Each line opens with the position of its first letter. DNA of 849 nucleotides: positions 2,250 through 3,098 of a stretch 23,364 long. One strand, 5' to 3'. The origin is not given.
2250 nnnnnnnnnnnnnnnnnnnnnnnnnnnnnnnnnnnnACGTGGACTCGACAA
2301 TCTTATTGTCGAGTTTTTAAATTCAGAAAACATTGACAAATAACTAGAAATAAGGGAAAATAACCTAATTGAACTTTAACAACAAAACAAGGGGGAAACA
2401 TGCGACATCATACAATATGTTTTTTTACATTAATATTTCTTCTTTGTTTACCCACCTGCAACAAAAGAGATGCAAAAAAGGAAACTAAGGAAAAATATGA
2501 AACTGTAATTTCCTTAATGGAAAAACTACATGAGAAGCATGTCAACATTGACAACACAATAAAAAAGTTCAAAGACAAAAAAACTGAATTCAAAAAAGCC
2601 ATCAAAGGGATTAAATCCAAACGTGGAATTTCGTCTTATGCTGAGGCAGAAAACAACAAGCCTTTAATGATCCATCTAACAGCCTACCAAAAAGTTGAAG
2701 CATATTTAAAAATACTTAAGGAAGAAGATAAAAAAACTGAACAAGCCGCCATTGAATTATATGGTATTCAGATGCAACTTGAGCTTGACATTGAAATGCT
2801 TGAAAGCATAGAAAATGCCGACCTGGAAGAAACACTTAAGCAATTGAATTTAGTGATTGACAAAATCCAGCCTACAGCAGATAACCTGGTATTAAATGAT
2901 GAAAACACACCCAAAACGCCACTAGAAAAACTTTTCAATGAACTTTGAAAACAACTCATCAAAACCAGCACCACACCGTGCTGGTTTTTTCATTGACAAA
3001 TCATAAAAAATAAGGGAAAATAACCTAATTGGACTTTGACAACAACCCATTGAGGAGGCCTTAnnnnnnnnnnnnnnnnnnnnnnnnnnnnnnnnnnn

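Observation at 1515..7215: Tandem array of four paralogous surface/lipoprotein genes built around a shared ~170-aa coiled-coil plus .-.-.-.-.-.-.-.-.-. module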

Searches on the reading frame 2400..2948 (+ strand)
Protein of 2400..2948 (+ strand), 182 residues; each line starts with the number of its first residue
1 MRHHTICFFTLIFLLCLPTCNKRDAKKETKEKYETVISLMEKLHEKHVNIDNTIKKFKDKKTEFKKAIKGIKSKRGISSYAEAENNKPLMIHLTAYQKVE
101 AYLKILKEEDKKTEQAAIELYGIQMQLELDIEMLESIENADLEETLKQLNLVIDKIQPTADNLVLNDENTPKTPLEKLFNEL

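Call 4: search_protein_families(library=pfam, proteins=[window:2400-2948:+], max_evalue=1)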
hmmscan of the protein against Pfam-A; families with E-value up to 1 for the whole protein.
window:2400-2948:+ (182 aa): 4 families
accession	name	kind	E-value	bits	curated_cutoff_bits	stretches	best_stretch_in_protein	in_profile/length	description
PF16749.10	Arteri_nsp7a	-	0.12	13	27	1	57-107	16-66/130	Arterivirus nonstructural protein 7 alpha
PF05180.17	zf-DNL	-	0.14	12.6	27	1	16-69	6-59/64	DNL zinc finger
PF03137.26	OATP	-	0.29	9.8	25.8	1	5-70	225-288/545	Organic Anion Transporter Polypeptide (OATP) family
PF13133.11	DUF3949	-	0.34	11.9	25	1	101-122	7-28/61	Protein of unknown function (DUF3949)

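Call 6: search_protein_families(library=ncbifam, proteins=[window:2400-2948:+], max_evalue=0.1)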
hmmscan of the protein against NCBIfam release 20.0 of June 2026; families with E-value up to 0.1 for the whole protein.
window:2400-2948:+ (182 aa): 1 family
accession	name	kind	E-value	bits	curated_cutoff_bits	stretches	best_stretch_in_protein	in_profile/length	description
TIGR00455.1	apsK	equivalog_domain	0.031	13.9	138.7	1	36-100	115-174/184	adenylyl-sulfate kinase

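Call 7: find_homologous_proteins(query=window:2400-2948:+, max_evalue=0.01)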
Query window:2400-2948:+ (182 aa): 1 proteins with E <= 0.01 among 111 candidates.
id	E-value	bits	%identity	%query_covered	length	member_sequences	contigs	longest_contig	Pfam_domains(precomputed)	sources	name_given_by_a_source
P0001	1.7e-85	303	99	80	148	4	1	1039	-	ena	-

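Call 10: find_encoding_contigs(protein=window:2400-2948:+, flank=10000)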
Protein window:2400-2948:+ (182 aa): 23 contigs read that carry it; 3 places shown.
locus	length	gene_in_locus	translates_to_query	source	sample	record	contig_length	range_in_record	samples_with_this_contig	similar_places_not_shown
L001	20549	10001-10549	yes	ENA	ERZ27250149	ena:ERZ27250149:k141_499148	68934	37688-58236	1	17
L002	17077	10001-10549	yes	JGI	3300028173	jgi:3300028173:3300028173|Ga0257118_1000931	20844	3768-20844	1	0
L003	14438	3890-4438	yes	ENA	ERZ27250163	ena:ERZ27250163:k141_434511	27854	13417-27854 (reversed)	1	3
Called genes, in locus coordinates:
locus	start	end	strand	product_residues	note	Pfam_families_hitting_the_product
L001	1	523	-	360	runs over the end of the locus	PF00483:NTP_transferase, PF12804:NTP_transf_3 (weak), PF22640:ManC_GMP_beta-helix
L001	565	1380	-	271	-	PF02673:BacA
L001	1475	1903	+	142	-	PF02681:DUF212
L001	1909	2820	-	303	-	PF01149:Fapy_DNA_glyco, PF06831:H2TH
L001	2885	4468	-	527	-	PF00884:Sulfatase (faint), PF01676:Metalloenzyme, PF06415:iPGM_N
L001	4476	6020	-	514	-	PF01676:Metalloenzyme, PF06415:iPGM_N, PF01663:Phosphodiest (weak)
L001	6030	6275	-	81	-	-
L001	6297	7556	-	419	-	PF03952:Enolase_N, PF00113:Enolase_C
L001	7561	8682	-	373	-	PF00162:PGK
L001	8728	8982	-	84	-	PF01155:HypA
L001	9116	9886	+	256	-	-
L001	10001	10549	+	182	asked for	-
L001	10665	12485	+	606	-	PF23414:Beta-prop_EML_2 (weak), PF24807:WD40_CDC20-Fz (faint), PF24814:WD40_Prp19 (weak), PF25174:Beta-prop_THOC3 (weak), PF12894:ANAPC4_WD40 (faint), PF23381:Beta-prop_IFT122_1st, PF24817:WD40_WDHD1_1st (faint), PF25174:Beta-prop_THOC3 (weak), +4 more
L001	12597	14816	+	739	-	PF24807:WD40_CDC20-Fz (faint), PF25174:Beta-prop_THOC3 (faint)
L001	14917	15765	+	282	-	-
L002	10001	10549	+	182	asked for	-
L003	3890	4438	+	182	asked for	-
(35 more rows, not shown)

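Call 11: find_related_loci(query=A2, collection=genome_contigs, flank=10000)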
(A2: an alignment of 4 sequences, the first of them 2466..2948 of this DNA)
Query A2 (160 aa) in genome_contigs; peptide patterns used: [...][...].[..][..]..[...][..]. (x = any residue, [..] = any of these).
49 stretches matched a pattern, but none encodes a relative of the query by tblastn (E <= 1e-3).

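Call 13: find_related_loci(query=A2, collection=metagenome_contigs, flank=10000)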
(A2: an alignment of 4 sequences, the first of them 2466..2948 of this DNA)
Query A2 (160 aa) in metagenome_contigs; peptide patterns used: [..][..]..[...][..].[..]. (x = any residue, [..] = any of these).
169 stretches matched a pattern; 3 encode a relative of the query (tblastn E <= 1e-3); 3 distinct loci.
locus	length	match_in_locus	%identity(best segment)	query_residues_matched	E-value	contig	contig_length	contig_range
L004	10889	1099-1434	44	46-158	4e-22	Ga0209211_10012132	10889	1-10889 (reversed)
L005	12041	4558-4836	40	46-138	1e-14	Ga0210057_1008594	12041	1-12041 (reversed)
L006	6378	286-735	31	9-158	2e-14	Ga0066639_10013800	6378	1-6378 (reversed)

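Call 15: search_protein_representatives(alignment_id=A2)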
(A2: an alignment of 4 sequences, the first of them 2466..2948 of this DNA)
Query: 4 sequences, 164 profile positions. Proteins with E-value up to 0.001 (for the whole library): 301; up to 1e-10: 119; up to 1e-30: 23. The best 150 are listed.
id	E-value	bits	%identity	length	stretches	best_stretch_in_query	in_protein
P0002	8.8e-66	237.1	-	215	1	3-164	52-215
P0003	1.0e-65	236.9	-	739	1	1-163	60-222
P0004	4.1e-54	199.1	-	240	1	3-163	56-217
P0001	2.0e-44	167.6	-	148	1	1-124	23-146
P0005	5.8e-42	159.6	-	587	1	3-163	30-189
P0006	5.0e-40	153.3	-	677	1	5-161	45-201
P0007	6.0e-40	153.1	-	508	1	2-161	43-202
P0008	1.4e-38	148.6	-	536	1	2-161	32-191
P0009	7.6e-38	146.2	-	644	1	4-163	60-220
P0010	9.9e-38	145.9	-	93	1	68-160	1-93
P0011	1.1e-37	145.7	-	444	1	2-160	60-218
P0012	1.3e-36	142.2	-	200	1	4-163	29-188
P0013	1.6e-36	141.9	-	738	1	2-163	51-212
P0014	2.2e-36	141.5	-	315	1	5-161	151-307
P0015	1.0e-35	139.3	-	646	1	5-163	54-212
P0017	2.9e-35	137.8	-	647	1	2-162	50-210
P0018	8.4e-34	133.1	-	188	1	5-163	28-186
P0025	1.3e-29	119.5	-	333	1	2-161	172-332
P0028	4.0e-28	114.6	-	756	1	6-161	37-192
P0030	1.1e-26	109.9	-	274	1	2-162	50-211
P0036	9.1e-24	100.4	-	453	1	3-163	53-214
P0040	1.9e-20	89.6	-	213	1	7-162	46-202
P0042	3.9e-20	88.6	-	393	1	5-160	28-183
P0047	3.9e-17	78.9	-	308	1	4-162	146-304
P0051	1.6e-16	76.9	-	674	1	2-164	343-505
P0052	2.9e-16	76.0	-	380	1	8-160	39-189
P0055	9.7e-16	74.3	-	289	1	8-162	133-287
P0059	1.7e-15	73.5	-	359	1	2-162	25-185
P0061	2.2e-15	73.2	-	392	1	8-161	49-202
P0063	5.6e-15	71.9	-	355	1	5-163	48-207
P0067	1.0e-14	71.0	-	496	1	8-164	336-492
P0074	3.6e-14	69.2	-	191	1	4-164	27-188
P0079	9.9e-14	67.8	-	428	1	7-160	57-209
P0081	1.5e-13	67.3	-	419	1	4-162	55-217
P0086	2.9e-13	66.3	-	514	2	5-161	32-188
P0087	2.9e-13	66.3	-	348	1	9-159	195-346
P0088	3.1e-13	66.2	-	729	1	8-162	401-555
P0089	3.5e-13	66.0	-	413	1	7-155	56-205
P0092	8.2e-13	64.8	-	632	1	5-162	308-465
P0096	1.5e-12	64.0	-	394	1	9-162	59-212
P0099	2.1e-12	63.5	-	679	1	4-159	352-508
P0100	2.4e-12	63.3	-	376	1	5-159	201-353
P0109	6.9e-12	61.8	-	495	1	8-162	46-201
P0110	1.0e-11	61.2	-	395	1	3-161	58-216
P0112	1.8e-11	60.5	-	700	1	8-163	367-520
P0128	2.5e-10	56.7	-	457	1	5-160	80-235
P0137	7.8e-10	55.1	-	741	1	4-162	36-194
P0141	1.2e-09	54.5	-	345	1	8-163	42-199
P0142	1.4e-09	54.3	-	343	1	9-159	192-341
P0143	1.5e-09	54.2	-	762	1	6-160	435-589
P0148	2.0e-09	53.8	-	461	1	5-162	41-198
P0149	2.1e-09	53.8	-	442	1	9-163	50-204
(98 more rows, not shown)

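Call 18: search_protein_families(library=pfam, alignment_id=A3, max_evalue=0.001)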
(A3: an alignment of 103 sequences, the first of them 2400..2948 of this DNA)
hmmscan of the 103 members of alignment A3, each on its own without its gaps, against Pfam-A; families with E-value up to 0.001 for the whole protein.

A. member 1, window:2400-2948:+ (182 aa): 0 families

B. families by the number of members that match (of 103 scanned): 43 families (the first 25 are shown)
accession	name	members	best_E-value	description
PF24817.1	WD40_WDHD1_1st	6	6.2e-12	WDHD1 first WD40 domain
PF25174.1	Beta-prop_THOC3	6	7.3e-10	THOC3 beta-propeller domain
PF24807.1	WD40_CDC20-Fz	4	1.9e-10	CDC20/Fizzy WD40 domain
PF12894.13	ANAPC4_WD40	2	1.2e-11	Anaphase-promoting complex subunit 4 WD40 domain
PF23414.1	Beta-prop_EML_2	2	2.8e-05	Echinoderm microtubule-associated protein second beta-propeller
PF00400.38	WD40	2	4.4e-05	WD domain, G-beta repeat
PF24814.1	WD40_Prp19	2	0.00025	Prp19 WD40 domain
PF00023.36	Ank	1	2.1e-58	Ankyrin repeat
PF12796.13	Ank_2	1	3.3e-51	Ankyrin repeats (3 copies)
PF13637.12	Ank_4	1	8.9e-47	Ankyrin repeats (many copies)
PF00289.28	Biotin_carb_N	1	9.5e-47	Biotin carboxylase, N-terminal domain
PF13606.12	Ank_3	1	9.5e-44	Ankyrin repeat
PF13857.12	Ank_5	1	2.7e-32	Ankyrin repeats (many copies)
PF01464.25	SLT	1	1.1e-22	Transglycosylase SLT domain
PF07719.23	TPR_2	1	1.8e-17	Tetratricopeptide repeat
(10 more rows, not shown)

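Call 23: search_solved_structures(query=A4, max_evalue=10, show_alignments=2)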
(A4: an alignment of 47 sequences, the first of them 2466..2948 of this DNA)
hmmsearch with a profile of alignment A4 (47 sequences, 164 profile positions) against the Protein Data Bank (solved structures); distinct sequences matched with E-value up to 10: 10.
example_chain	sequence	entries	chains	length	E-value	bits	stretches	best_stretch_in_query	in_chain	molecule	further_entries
9kns_A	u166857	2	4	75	0.022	17.8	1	13-54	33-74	Protein Hook homolog 3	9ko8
8qat_A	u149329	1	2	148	0.051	16.6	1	13-54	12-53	Protein Hook homolog 3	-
4r4l_A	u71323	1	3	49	0.36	13.8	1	5-37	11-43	cGMP-dependent protein kinase 1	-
6mi4_A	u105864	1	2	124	0.57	13.2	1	2-51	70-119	NF-kB ESSENTIAL MODULATOR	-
1zxa_A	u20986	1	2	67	0.67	13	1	5-37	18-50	cGMP-dependent protein kinase 1, alpha isozyme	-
4r4m_A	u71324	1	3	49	0.67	13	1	5-37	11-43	cGMP-dependent protein kinase 1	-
6mi3_A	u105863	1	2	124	0.72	12.9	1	2-51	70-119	NF-kB ESSENTIAL MODULATOR,NF-kappa-B essential modulator,NF-kB ESSENTIAL MODULATOR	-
1l8d_A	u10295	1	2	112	3.3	10.7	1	15-60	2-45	DNA double-strand break repair rad50 ATPase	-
6zff_A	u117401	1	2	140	5.3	10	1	9-60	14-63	DNA double-strand break repair Rad50 ATPase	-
10lk_A4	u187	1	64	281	8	9.5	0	48-93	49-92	Flagellin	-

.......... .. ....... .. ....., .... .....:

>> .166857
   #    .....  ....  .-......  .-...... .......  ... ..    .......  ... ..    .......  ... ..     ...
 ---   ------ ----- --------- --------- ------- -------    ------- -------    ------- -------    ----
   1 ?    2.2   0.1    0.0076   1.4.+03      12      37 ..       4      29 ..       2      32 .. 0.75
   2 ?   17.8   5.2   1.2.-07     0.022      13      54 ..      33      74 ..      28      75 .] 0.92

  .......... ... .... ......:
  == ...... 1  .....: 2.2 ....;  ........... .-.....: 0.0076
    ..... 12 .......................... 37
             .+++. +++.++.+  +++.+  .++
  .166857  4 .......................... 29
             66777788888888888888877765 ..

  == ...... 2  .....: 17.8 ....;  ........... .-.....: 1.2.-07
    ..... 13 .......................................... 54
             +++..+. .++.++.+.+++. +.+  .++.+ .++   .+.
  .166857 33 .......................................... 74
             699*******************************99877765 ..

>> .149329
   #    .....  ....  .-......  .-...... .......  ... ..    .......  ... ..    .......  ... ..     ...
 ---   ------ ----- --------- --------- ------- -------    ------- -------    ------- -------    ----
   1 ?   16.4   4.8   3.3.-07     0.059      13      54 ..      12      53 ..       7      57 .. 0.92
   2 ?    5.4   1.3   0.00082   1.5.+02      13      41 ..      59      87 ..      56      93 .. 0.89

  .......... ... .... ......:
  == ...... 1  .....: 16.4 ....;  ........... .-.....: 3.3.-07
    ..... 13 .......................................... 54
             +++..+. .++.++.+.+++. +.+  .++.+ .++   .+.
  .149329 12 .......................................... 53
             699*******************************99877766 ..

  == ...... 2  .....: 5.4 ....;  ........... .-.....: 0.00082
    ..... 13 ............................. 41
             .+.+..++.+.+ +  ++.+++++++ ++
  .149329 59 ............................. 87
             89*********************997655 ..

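Call 29: find_encoding_contigs(protein=P0051, flank=8000, max_places=3)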
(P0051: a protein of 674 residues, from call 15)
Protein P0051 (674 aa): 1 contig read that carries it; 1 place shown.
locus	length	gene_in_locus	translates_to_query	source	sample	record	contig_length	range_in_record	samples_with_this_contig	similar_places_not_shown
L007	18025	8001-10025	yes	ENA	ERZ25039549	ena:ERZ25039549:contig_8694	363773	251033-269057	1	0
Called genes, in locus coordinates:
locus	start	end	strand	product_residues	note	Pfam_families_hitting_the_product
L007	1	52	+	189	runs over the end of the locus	PF05853:BKACE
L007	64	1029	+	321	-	PF02737:3HCDH_N, PF03446:NAD_binding_2, PF00725:3HCDH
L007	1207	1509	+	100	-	-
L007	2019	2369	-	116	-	-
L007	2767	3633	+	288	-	PF17159:MASE3, PF00989:PAS, PF08448:PAS_4, PF13188:PAS_8 (weak), PF13426:PAS_9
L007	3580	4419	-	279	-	PF01584:CheW, PF13682:CZB, PF01584:CheW (weak)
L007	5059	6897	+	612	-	PF01590:GAF, PF13185:GAF_2, PF00989:PAS, PF08448:PAS_4 (weak), PF08447:PAS_3, PF13426:PAS_9, PF13426:PAS_9, PF00196:GerE, +2 more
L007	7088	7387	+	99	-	-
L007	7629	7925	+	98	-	-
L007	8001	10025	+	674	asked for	-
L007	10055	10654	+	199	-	-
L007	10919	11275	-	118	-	-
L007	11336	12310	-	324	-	-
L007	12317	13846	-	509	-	PF00117:GATase, PF07722:Peptidase_C26, PF02540:NAD_synthase (weak), PF03054:tRNA_Me_trans (faint), PF00958:GMP_synt_C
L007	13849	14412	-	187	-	PF08207:EFP_N, PF01132:EFP, PF09285:Elong-fact-P_C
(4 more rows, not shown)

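Call 30: predict_structure(alignment_id=A4)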
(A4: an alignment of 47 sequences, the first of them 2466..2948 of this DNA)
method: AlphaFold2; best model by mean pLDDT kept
length: 160 residues; sequences in the alignment: 47
mean_pLDDT: 93.0   pTM: 0.82
mean pLDDT of the five models: 93.0, 92.8, 92.0, 90.9, 90.9
residues with pLDDT >= 90: 120; 70-90: 39; 50-70: 1; < 50: 0
segments of 3 or more residues with pLDDT < 50: none
pLDDT, mean of each block of 10 residues (from residue 1): 89 95 96 98 98 98 98 97 96 95 94 83 84 84 86 97
secondary structure, 60 per line:
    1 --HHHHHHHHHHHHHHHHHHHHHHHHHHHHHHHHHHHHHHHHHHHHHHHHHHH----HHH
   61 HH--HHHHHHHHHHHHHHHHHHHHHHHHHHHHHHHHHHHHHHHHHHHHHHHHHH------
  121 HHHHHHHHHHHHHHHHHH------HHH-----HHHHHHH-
elements in order: H3-53 H58-62 H65-114 H121-138 H153-159

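Call 35: fold_search(model_id=the predicted structure, library=pdb)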
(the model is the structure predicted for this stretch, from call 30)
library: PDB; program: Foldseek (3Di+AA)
matches with E <= 10: 605; with E <= 0.001: 0
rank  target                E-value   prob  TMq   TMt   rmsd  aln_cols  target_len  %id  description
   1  9s9k_B                8.9e-02  0.98  0.51  0.46  17.9       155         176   12  S. islandicus CdvB (semi open) (released 2026-01-28)
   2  9s97_C                1.1e-01  0.96  0.50  0.43  17.5       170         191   12  CdvB2 filament - low twist (released 2026-01-28)
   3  8iyj_B5               1.1e-01  0.66  0.34  0.28  22.6       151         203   14  Cryo-EM structure of the 48-nm repeat doublet microtubule from mouse sperm (released 2023-07-05)
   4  9s9k_A                1.2e-01  0.97  0.47  0.44  18.1       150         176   11  S. islandicus CdvB (semi open) (released 2026-01-28)
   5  5xg2                  1.6e-01  0.41  0.28  0.19  27.9       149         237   19  Crystal structure of a coiled-coil segment (residues 345-468 and 694-814) of Pyrococcus yayanosii Smc (released 2017-06-07)
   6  9s99_A                1.8e-01  0.91  0.49  0.43  17.0       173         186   12  CdvB2 filament - high twist, class B (released 2026-01-28)
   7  9s99_B                2.4e-01  0.87  0.51  0.41  16.5       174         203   15  CdvB2 filament - high twist, class B (released 2026-01-28)
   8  8tgd_B                2.6e-01  0.57  0.35  0.26  13.1       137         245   12  STX-478, a Mutant-Selective, Allosteric Inhibitor bound to H1047R PI3Kalpha (released 2023-09-06)
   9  9s98_C                3.0e-01  0.84  0.48  0.42  16.4       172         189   14  CdvB2 filament - high twist, class A (released 2026-01-28)
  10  9fqr_Co               3.2e-01  0.84  0.48  0.34   6.4       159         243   16  96-nm repeat of axonemal doublet microtubules from bovine sperm (released 2025-03-26)
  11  9s98_A                3.4e-01  0.82  0.48  0.42  16.9       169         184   15  CdvB2 filament - high twist, class A (released 2026-01-28)
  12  8v8u_B                3.4e-01  0.41  0.34  0.23  17.7       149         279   12  PI3Ka H1047R co-crystal structure with inhibitor in cryptic pocket near H1047R (compound 12). (released 2024-03-20)
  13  9fqr_C5               3.6e-01  0.38  0.33  0.32  17.7       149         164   15  96-nm repeat of axonemal doublet microtubules from bovine sperm (released 2025-03-26)
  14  4ilo_A                3.6e-01  0.30  0.32  0.25  26.0       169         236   15  2.12A resolution structure of CT398 from Chlamydia trachomatis (released 2014-01-01)
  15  9s98_B                4.0e-01  0.82  0.50  0.42  17.4       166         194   10  CdvB2 filament - high twist, class A (released 2026-01-28)
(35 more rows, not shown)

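Call 44: find_homologous_proteins(query=A4, max_evalue=0.001)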
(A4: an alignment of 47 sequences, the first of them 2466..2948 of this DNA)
Query A4 (47 sequences) (160 aa, profile of the alignment): 3 proteins with E <= 0.001 among 2549 candidates.
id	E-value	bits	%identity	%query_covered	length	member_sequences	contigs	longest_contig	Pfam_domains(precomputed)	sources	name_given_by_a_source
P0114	5.3e-40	155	19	99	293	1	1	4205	-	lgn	-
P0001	1.2e-25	108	99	78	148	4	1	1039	-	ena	-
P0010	4.2e-22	97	100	58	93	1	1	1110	-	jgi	-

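Call 45: list_cluster_members(proteins=[P0005, P0009, P0013, P0017, P0028, P0051, P0061, P0067, P0088, P0137])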
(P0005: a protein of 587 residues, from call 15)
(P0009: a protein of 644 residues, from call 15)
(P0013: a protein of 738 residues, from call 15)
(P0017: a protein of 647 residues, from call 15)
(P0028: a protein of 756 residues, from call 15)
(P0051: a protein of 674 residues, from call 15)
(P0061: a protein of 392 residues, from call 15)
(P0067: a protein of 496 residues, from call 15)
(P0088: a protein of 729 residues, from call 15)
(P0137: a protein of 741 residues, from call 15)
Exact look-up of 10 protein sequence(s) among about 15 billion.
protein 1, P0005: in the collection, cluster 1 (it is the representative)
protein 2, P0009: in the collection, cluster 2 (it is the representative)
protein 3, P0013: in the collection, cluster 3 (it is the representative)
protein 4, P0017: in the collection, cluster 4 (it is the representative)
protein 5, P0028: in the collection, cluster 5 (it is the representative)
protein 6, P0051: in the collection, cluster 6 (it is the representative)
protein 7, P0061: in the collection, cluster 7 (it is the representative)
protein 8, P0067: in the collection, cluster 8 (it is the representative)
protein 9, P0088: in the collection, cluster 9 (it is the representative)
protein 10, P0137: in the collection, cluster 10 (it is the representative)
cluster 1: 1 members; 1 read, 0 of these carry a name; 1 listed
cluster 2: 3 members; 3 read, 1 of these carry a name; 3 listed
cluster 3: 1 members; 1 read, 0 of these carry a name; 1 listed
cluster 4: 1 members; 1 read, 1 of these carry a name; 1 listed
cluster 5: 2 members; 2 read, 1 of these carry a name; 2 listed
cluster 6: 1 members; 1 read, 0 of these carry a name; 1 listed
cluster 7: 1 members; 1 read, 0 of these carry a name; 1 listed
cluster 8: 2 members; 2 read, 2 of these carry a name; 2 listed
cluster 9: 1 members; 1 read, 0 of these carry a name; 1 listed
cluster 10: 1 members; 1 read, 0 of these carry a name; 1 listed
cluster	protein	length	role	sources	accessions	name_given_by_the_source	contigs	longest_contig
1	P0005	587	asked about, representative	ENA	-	-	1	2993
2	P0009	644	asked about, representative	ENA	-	-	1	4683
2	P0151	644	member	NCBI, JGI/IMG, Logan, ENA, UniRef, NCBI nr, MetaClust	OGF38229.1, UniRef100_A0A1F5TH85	hypothetical protein A2482_05255 [Candidatus Falkowbacteria bacterium RIFOXYC2_FULL_48_21] | Uncharacterized protein n=1 Tax=Candidatus Falkowbacteria bacterium RIFOXYC2_FULL_48_21 ... | MAG: hypothetical protein A2482_05255 [Candidatus Falkowbacteria bacterium ...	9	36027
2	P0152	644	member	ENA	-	-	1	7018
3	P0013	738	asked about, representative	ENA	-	-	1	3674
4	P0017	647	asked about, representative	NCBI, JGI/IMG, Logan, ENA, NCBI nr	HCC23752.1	TPA: hypothetical protein DF272_06290 [Candidatus Falkowbacteria bacterium] | hypothetical protein [Candidatus Falkowbacteria bacterium]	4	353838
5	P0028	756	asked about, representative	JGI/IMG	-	-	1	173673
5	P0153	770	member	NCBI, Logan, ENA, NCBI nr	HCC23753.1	TPA: hypothetical protein DF272_06295 [Candidatus Falkowbacteria bacterium] | hypothetical protein [Candidatus Falkowbacteria bacterium]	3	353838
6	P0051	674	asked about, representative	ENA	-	-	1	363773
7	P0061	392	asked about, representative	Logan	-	-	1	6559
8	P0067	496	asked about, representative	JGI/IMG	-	ankyrin repeat protein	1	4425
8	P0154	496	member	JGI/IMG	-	ankyrin repeat protein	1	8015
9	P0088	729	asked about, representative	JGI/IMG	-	-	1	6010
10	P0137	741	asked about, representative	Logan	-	-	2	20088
